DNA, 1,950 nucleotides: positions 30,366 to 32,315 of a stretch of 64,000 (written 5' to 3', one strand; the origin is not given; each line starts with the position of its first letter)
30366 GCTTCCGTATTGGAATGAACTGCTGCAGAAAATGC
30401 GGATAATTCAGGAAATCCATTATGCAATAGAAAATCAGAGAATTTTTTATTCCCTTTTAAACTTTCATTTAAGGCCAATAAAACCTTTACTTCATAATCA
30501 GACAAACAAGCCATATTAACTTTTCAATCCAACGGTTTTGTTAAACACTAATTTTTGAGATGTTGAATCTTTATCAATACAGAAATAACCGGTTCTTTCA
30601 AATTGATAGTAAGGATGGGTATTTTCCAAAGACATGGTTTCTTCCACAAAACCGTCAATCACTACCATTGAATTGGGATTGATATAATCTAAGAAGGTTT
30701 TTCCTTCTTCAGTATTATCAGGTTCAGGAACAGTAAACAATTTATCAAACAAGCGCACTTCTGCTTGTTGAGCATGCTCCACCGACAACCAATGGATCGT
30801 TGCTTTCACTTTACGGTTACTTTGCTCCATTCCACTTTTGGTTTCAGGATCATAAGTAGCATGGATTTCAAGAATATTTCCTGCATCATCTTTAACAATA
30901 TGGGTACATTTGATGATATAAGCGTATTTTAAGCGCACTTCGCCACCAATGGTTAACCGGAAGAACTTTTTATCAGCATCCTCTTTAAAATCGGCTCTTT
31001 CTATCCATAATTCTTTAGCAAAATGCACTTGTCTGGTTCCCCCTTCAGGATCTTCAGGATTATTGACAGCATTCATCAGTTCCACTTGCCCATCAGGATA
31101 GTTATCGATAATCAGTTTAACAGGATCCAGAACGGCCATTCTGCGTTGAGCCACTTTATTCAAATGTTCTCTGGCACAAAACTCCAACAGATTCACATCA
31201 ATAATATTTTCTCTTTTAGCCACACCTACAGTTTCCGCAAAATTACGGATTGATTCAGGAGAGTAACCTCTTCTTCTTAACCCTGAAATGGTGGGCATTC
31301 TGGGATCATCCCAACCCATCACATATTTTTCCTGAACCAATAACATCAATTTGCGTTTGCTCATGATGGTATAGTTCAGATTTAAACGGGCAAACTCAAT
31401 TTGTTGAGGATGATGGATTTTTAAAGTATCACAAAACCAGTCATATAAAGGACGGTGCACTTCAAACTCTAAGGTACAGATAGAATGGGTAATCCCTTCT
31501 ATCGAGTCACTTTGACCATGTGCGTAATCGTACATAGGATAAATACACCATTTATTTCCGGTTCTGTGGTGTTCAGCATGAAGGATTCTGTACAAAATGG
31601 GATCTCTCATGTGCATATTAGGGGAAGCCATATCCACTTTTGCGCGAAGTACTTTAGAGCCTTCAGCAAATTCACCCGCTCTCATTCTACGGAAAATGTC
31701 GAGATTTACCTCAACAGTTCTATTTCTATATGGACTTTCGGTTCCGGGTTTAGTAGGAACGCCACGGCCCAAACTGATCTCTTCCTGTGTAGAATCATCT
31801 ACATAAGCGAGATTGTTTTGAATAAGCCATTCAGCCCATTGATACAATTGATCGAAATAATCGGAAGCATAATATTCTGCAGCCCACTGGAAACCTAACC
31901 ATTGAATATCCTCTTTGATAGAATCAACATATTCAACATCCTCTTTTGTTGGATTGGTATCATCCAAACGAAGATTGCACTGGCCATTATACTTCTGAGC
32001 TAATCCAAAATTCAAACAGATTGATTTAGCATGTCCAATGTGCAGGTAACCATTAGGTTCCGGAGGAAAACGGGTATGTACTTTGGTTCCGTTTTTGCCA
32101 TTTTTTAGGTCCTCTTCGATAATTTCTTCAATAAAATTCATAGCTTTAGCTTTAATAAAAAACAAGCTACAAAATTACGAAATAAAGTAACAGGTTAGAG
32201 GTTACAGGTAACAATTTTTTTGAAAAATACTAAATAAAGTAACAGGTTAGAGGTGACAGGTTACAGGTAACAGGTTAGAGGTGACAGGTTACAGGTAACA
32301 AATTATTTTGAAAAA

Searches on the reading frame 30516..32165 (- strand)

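Call 91: search_protein_families(library=pfam, proteins=[window:30516-32165:-], max_evalue=0.00001)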
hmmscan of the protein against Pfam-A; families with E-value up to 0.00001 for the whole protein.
window:30516-32165:- (549 aa): 3 families
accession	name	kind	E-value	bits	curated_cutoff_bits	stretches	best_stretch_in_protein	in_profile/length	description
PF00749.27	tRNA-synt_1c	-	9.7e-109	363.5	23.4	1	28-336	1-313/314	tRNA synthetases class I (E and Q), catalytic domain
PF03950.23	tRNA-synt_1c_C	-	1.2e-29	102.7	23.9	1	339-439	1-91/91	tRNA synthetases class I (E and Q), anti-codon binding domain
PF20974.2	tRNA-synt_1c_C2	-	1e-19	71.4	23.9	1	456-531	1-69/69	tRNA synthetases class I (E and Q), anti-codon binding domain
